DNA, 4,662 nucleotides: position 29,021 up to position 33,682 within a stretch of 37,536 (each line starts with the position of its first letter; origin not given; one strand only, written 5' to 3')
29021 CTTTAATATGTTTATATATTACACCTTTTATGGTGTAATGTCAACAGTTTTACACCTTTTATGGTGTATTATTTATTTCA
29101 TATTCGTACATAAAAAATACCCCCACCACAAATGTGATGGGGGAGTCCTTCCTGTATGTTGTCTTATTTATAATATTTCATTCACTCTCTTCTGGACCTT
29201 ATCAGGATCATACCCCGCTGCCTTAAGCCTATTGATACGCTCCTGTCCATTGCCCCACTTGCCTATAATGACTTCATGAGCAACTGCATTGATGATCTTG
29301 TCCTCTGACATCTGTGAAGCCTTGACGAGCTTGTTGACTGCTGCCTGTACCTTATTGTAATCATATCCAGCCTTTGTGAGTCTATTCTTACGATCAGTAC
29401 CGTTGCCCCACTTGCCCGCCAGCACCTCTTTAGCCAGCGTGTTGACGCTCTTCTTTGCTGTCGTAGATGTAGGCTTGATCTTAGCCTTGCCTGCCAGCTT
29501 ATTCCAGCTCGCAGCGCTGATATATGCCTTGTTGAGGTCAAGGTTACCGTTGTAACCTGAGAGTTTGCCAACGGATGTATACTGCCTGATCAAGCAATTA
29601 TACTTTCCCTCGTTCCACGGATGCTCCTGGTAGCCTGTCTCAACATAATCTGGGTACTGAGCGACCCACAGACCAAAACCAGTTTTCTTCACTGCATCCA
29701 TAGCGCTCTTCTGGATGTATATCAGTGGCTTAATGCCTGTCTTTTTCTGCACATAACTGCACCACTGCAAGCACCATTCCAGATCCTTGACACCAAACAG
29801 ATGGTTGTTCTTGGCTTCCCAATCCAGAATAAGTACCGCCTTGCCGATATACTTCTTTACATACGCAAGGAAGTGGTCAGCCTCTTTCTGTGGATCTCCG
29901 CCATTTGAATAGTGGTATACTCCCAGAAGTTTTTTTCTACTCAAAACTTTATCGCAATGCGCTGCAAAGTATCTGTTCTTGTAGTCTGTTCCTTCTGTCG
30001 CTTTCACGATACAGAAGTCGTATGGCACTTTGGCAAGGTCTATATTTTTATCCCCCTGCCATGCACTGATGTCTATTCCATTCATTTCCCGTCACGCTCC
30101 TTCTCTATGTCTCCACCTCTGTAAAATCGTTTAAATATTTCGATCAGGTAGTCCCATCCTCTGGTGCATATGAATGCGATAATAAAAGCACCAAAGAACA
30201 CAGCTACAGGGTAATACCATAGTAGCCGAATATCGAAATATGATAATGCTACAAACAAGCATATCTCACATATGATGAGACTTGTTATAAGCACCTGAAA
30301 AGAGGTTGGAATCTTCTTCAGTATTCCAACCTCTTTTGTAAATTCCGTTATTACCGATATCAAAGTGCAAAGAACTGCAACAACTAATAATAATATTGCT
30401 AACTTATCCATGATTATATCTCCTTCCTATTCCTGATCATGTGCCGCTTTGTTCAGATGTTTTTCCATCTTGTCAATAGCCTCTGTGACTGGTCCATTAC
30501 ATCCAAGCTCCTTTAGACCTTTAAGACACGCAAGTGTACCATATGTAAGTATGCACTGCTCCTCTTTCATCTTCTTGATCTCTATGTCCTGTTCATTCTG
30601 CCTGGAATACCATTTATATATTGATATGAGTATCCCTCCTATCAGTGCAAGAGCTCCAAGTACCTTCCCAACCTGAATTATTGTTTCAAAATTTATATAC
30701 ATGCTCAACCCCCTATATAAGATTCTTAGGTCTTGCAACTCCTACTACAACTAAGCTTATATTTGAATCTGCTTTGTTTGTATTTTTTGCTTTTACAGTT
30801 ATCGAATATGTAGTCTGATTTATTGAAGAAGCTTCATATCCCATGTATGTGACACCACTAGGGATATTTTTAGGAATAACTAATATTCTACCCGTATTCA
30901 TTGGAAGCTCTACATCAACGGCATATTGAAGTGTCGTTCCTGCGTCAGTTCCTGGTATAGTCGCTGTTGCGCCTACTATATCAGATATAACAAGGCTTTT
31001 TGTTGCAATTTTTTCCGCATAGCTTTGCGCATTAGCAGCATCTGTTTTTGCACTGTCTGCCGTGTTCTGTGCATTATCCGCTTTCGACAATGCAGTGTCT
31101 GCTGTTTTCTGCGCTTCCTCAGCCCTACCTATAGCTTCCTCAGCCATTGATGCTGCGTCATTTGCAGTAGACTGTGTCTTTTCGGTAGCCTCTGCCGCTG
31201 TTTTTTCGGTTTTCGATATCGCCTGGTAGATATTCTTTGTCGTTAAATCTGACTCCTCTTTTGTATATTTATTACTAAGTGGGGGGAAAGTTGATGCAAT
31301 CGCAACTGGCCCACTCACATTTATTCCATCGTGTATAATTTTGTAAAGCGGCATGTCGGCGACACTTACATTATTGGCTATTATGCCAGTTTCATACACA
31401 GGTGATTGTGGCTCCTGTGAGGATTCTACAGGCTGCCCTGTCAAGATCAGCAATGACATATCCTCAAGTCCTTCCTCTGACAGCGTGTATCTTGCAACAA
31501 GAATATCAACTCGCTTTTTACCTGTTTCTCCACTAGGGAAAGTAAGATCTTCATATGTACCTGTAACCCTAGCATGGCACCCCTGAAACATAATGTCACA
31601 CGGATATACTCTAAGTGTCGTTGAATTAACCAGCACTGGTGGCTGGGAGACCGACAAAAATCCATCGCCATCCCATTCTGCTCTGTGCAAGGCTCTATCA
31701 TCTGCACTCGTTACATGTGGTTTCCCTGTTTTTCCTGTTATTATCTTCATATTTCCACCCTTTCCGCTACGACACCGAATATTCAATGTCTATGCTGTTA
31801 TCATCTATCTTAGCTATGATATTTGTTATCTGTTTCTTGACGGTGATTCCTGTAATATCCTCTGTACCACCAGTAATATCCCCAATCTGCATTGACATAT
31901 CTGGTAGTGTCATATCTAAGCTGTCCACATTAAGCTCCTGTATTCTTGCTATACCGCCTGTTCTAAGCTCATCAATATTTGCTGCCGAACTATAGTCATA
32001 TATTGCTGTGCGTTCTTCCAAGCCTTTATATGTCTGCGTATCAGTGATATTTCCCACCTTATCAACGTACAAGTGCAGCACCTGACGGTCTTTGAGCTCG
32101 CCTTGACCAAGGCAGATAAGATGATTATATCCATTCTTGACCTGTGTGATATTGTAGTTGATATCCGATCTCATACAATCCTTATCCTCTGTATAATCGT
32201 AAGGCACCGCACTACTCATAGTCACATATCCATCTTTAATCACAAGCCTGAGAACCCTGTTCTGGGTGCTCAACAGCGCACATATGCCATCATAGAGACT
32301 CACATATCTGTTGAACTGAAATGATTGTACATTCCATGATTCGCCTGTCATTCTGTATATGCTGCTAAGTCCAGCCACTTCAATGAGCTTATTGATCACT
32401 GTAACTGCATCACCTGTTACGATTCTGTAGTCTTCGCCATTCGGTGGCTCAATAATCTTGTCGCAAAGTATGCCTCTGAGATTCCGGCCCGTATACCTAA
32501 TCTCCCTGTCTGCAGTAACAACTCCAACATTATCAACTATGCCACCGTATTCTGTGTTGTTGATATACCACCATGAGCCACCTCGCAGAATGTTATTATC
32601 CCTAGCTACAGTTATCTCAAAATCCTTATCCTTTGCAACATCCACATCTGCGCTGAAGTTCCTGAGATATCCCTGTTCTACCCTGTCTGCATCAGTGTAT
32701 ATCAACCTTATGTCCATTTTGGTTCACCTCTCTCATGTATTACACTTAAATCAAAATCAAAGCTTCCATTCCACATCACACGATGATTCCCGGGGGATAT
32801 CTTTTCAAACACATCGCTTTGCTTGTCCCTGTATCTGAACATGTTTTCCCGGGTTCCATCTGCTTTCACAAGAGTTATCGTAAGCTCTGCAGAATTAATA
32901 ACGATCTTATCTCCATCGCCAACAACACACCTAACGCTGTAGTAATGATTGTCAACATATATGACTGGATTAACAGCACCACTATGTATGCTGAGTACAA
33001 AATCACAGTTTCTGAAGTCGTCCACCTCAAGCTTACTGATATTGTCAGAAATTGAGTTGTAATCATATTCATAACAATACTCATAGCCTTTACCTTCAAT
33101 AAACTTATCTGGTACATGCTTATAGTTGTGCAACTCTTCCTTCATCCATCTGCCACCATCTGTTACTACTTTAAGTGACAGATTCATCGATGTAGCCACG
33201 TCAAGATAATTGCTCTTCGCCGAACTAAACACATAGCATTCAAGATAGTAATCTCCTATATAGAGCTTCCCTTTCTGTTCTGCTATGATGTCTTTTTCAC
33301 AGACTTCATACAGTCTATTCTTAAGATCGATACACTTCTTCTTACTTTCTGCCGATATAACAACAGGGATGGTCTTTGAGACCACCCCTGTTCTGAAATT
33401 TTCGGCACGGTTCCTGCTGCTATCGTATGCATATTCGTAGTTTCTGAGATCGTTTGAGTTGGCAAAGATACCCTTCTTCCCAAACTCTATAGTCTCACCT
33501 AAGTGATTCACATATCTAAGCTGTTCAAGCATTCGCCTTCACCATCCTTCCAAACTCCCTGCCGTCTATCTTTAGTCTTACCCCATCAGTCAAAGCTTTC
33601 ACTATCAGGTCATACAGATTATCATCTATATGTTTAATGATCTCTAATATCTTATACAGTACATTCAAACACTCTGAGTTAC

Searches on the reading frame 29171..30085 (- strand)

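Call 74: search_protein_families(library=phrogs, proteins=[window:29171-30085:-], max_evalue=0.00001)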
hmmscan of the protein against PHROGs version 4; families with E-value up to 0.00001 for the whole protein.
window:29171-30085:- (305 aa): 8 families
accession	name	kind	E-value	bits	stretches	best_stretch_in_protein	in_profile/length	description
phrog_291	-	lysis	7.6e-54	184.3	1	1-255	113-376/509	endolysin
phrog_7698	-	lysis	2e-38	133.9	1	172-305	179-314/316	endolysin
phrog_6219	-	lysis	1.8e-30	107.6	1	2-188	3-187/326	endolysin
phrog_6745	-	lysis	6.8e-28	98.6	1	1-165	4-168/396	endolysin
phrog_16241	-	lysis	2.7e-27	97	1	203-305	135-238/290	endolysin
phrog_3861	-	lysis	7.4e-17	62.4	1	174-263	161-244/455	amidase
phrog_3084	-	lysis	7e-14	52.7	1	2-226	160-392/468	endolysin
phrog_23704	-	unknown function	1.3e-06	29.8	1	100-186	33-115/134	-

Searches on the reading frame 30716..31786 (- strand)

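Call 74: search_protein_families(library=phrogs, proteins=[window:30716-31786:-], max_evalue=0.00001)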
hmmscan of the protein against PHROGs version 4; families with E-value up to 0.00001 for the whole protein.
window:30716-31786:- (357 aa): 5 families
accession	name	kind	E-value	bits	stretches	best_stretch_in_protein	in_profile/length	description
phrog_9994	-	unknown function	2.9e-91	307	1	13-318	1-293/294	-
phrog_13141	-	unknown function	8.8e-30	104.9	1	13-256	3-259/297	-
phrog_25635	-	unknown function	5.7e-25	89.2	1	13-187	1-180/319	-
phrog_19280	-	unknown function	5.2e-06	26.3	1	186-262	130-204/623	-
phrog_13173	-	tail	9.5e-06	25.4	0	184-268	128-211/674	tail fiber protein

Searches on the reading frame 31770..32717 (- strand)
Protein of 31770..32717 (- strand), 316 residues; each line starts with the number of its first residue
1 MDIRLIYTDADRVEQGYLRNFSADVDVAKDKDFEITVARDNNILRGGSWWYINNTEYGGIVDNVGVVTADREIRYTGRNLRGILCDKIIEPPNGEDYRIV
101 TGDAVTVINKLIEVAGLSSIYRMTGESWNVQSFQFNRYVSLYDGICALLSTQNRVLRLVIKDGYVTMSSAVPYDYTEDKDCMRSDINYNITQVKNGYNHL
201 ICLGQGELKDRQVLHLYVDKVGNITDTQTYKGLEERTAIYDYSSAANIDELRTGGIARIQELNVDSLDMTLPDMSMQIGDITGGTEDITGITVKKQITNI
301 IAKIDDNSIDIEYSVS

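Call 74: search_protein_families(library=phrogs, proteins=[window:31770-32717:-], max_evalue=0.00001)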
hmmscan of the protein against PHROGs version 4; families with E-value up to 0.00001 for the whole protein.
window:31770-32717:- (316 aa): 1 family
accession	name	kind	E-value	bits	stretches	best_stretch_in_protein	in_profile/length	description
phrog_538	-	tail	4.2e-58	198.5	1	1-314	27-372/684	minor tail protein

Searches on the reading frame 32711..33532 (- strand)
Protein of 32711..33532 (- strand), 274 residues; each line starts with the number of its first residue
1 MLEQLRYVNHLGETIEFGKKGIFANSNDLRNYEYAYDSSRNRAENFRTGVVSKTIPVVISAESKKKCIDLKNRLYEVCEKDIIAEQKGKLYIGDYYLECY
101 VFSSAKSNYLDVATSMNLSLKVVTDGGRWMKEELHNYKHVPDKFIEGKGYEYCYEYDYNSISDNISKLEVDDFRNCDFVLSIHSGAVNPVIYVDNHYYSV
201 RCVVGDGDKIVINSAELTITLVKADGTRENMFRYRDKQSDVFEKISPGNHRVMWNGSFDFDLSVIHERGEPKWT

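Call 74: search_protein_families(library=phrogs, proteins=[window:32711-33532:-], max_evalue=0.00001)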
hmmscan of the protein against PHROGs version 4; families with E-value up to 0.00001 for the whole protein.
window:32711-33532:- (274 aa): 1 family
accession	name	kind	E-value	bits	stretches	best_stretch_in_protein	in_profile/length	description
phrog_33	-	tail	8e-07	29.4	1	45-264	84-268/651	distal tail protein Dit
